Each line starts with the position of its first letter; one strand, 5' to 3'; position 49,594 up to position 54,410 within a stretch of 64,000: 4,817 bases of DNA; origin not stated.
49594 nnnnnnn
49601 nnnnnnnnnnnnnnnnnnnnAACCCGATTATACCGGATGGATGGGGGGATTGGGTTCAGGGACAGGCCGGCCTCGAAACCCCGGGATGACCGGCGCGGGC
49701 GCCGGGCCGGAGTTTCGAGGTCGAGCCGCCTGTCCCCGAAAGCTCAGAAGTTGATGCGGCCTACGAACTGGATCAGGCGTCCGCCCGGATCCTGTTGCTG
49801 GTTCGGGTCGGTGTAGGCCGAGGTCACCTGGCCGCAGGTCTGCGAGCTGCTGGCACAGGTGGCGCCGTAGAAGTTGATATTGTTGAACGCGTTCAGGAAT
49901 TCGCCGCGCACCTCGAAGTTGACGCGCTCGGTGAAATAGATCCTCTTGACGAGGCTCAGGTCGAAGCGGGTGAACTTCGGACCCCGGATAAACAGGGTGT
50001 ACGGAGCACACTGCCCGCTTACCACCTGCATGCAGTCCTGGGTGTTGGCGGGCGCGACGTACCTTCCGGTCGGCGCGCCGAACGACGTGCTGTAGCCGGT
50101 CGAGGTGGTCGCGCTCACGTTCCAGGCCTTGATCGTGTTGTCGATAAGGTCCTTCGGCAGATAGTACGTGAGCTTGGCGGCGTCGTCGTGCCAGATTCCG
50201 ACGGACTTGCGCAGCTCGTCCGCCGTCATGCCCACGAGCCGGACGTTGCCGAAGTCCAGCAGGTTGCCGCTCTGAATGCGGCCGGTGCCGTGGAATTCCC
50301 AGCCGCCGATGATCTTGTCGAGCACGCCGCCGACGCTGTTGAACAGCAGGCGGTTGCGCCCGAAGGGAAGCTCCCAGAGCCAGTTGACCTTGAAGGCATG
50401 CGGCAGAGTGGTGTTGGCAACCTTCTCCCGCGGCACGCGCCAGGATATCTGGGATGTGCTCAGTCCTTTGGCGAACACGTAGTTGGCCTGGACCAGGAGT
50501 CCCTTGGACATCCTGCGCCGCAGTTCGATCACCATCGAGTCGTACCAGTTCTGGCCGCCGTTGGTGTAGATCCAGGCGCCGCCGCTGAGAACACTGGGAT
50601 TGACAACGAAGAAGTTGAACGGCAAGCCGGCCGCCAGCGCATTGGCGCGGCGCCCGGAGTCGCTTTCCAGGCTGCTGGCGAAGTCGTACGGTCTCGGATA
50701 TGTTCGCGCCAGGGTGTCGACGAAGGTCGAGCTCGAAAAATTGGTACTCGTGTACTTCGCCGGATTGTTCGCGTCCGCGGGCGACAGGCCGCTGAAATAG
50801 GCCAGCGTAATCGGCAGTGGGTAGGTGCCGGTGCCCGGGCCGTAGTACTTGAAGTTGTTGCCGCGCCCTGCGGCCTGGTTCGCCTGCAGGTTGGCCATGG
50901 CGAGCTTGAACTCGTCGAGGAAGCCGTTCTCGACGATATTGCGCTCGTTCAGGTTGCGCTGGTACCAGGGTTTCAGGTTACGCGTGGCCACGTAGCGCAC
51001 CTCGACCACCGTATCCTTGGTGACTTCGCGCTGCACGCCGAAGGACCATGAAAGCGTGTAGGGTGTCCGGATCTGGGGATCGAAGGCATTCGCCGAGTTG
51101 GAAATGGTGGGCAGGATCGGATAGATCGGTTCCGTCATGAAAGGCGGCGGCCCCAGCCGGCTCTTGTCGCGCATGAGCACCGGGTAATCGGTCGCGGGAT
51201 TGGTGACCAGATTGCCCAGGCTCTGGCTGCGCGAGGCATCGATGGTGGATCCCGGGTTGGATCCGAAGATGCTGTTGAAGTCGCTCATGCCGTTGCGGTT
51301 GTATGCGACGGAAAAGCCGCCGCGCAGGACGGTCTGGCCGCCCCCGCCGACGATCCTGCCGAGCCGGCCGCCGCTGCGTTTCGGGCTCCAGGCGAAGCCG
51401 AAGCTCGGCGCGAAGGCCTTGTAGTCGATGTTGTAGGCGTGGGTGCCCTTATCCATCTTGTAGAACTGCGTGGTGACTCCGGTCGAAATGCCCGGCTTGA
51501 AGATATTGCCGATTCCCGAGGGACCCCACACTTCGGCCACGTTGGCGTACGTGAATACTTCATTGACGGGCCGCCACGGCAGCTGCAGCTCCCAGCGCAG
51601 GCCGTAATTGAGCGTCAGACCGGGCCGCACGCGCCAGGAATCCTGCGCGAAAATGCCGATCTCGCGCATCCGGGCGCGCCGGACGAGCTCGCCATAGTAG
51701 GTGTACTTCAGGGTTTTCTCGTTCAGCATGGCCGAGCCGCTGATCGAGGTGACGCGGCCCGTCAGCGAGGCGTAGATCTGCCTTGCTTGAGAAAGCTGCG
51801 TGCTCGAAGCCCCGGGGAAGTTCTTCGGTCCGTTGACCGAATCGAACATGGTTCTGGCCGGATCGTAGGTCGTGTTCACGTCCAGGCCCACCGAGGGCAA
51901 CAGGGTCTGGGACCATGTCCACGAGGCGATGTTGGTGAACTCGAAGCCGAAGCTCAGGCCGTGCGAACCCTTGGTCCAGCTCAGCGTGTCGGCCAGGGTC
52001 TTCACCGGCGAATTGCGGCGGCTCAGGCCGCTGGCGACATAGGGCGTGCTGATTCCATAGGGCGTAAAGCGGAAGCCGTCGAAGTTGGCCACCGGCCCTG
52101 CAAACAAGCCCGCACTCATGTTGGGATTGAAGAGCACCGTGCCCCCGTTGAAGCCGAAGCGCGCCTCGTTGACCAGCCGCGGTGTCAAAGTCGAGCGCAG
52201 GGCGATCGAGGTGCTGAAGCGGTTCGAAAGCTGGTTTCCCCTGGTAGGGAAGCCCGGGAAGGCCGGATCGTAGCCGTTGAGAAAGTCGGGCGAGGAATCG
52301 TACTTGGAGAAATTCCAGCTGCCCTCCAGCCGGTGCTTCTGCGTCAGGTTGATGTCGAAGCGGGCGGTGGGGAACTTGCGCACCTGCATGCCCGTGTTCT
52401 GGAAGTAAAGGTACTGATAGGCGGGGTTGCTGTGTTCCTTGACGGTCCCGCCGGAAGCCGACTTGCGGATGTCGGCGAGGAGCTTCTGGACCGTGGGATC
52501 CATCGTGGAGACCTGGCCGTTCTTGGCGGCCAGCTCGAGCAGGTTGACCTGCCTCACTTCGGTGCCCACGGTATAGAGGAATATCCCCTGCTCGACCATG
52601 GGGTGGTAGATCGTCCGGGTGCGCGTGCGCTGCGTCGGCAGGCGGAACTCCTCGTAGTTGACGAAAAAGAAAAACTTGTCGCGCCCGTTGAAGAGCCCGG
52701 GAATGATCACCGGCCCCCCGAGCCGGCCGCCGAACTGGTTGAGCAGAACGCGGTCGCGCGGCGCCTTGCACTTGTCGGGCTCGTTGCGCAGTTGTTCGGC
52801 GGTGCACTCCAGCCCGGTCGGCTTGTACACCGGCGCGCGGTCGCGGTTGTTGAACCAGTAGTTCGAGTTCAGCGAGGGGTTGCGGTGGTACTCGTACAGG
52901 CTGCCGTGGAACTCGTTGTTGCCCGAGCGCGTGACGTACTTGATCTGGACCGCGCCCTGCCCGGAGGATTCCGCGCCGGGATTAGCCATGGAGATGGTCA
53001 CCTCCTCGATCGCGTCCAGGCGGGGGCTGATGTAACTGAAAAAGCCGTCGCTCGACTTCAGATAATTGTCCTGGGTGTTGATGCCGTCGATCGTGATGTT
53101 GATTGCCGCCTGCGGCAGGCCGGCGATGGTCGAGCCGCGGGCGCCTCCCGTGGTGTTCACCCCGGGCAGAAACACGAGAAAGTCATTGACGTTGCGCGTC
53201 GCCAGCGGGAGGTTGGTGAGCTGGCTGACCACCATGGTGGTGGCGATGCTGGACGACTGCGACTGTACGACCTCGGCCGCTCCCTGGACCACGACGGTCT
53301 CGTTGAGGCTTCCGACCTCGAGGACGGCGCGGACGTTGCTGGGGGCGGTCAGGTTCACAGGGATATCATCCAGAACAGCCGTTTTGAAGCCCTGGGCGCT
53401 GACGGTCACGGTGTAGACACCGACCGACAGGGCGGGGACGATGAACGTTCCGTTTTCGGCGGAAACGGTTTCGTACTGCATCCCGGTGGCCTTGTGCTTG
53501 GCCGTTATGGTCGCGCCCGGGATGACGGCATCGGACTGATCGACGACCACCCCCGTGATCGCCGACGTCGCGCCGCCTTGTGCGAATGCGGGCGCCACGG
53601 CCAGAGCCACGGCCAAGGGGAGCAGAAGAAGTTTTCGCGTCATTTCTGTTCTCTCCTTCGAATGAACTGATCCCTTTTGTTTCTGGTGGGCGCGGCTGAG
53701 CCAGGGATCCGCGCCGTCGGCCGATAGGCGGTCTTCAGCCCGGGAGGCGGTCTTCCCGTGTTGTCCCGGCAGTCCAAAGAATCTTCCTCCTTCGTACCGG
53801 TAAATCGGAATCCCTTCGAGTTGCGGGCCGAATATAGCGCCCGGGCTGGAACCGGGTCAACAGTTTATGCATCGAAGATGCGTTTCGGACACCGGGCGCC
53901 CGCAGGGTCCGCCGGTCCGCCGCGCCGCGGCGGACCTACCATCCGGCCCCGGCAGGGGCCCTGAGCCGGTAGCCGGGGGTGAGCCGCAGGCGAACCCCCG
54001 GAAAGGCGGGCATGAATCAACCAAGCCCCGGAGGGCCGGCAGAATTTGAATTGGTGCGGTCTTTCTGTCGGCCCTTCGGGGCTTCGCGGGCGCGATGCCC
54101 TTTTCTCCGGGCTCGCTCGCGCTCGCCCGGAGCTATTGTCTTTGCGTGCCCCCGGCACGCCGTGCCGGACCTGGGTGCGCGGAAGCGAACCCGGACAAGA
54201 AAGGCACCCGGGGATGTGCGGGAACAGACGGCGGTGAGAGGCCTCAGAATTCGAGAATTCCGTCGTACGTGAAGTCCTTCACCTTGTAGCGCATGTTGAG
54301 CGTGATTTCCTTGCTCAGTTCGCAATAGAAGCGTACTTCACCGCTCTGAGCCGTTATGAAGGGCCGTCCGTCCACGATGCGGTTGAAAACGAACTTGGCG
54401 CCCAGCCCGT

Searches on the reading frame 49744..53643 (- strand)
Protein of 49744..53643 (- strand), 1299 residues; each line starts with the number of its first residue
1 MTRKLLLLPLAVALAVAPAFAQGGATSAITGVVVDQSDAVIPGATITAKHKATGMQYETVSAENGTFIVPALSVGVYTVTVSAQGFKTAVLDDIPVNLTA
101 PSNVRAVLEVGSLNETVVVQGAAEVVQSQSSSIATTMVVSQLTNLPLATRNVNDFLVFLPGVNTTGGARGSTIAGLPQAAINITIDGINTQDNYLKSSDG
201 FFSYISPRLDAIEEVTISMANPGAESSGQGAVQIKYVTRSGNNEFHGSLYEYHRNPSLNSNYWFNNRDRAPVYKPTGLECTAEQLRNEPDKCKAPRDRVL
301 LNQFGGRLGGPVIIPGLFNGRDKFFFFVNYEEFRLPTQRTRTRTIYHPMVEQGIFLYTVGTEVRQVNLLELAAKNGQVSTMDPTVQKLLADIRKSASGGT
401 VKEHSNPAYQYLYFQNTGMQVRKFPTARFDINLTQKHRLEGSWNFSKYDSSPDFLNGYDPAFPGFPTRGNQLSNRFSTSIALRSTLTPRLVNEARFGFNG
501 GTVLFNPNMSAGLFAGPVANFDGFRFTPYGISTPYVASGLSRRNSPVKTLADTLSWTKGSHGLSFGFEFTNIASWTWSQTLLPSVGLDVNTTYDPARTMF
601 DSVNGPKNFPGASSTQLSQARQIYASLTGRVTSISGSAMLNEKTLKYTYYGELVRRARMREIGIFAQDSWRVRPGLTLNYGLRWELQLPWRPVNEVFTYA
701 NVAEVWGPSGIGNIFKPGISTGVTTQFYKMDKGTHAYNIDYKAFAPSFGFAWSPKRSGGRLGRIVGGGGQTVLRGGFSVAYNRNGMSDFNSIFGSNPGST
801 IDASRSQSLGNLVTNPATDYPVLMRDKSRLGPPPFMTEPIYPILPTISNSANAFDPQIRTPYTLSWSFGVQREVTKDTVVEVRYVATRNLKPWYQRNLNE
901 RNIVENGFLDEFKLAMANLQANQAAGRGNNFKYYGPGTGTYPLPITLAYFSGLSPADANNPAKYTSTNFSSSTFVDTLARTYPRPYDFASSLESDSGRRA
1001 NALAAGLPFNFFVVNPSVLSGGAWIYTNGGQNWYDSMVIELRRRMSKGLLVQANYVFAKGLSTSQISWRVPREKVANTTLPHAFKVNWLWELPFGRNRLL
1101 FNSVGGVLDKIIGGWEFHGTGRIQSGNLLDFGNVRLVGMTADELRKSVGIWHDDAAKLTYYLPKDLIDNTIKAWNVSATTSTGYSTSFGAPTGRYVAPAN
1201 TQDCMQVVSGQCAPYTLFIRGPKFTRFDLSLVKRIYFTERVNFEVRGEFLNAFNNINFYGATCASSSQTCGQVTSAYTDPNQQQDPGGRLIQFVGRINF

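Call 28: search_protein_families(library=pfam, proteins=[window:49744-53643:-])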
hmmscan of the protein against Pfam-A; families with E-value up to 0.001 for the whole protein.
window:49744-53643:- (1299 aa): 5 families
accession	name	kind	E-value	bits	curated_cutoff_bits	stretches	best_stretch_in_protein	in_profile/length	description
PF25183.1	OMP_b-brl_4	-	9e-119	398.6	30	1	237-1289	1-835/838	Outer membrane beta barrel domain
PF13620.12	CarboxypepD_reg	-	9.9e-19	67.9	32.3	1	29-108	2-81/82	Carboxypeptidase regulatory-like domain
PF13715.12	CarbopepD_reg_2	-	5.8e-07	29.9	32.2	1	29-90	1-59/88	CarboxypepD_reg-like domain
PF07715.20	Plug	-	0.0002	22.3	23.9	1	147-230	20-102/107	TonB-dependent Receptor Plug Domain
PF14686.12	fn3_3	-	0.00075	19.7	24.4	0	30-96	6-67/75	Polysaccharide lyase family 4, domain II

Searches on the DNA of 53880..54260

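Call 77: search_rna_families(source=window, start=53880, end=54260, threshold=evalue, max_evalue=5, show_alignments=2)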
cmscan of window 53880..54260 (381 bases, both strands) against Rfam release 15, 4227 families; matches with E-value up to 5: 10.
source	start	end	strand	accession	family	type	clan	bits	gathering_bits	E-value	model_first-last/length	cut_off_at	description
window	54019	54088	+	RF01791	F6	Gene; sRNA;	-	27.5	46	0.0058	1-57/57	no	F6 TB sRNA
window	54023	54084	+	RF03379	mir-4667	Gene; miRNA;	-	19.1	68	0.72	1-93/93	no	mir-4667 microRNA precursor family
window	54023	54084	+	RF04123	mir-3127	Gene; miRNA;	-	18.3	82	1.6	1-87/87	no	mir-3127 microRNA precursor family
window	54023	54083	+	RF00891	mir-671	Gene; miRNA;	-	17.4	65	2.7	17-68/84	no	mir-671 microRNA precursor family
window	53947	53978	-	RF02531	NRF2_IRES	Cis-reg; IRES;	-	16.1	50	3.7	24-55/128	no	Nrf2 internal ribosome entry site (IRES)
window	54153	54204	+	RF03006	M23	Gene; sRNA;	-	15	41.2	3.7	1-53/53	no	M23 RNA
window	54135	54209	-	RF00564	SCARNA11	Gene; snRNA; snoRNA; scaRNA;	-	14.7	37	1.8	1-140/140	no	Small Cajal body specific RNA 11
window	54026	54081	+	RF03992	mir-6302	Gene; miRNA;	-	14.2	90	5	1-79/79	no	mir-6302 microRNA precursor family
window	53914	53936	+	RF02357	RNaseP-T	Gene; ribozyme;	CL00002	13.1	60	1.3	1-208/208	no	RNaseP truncated form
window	54037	54083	+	RF01716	PhotoRC-I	Cis-reg;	-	12.8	45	0.92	1-44/44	no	PhotoRC-I RNA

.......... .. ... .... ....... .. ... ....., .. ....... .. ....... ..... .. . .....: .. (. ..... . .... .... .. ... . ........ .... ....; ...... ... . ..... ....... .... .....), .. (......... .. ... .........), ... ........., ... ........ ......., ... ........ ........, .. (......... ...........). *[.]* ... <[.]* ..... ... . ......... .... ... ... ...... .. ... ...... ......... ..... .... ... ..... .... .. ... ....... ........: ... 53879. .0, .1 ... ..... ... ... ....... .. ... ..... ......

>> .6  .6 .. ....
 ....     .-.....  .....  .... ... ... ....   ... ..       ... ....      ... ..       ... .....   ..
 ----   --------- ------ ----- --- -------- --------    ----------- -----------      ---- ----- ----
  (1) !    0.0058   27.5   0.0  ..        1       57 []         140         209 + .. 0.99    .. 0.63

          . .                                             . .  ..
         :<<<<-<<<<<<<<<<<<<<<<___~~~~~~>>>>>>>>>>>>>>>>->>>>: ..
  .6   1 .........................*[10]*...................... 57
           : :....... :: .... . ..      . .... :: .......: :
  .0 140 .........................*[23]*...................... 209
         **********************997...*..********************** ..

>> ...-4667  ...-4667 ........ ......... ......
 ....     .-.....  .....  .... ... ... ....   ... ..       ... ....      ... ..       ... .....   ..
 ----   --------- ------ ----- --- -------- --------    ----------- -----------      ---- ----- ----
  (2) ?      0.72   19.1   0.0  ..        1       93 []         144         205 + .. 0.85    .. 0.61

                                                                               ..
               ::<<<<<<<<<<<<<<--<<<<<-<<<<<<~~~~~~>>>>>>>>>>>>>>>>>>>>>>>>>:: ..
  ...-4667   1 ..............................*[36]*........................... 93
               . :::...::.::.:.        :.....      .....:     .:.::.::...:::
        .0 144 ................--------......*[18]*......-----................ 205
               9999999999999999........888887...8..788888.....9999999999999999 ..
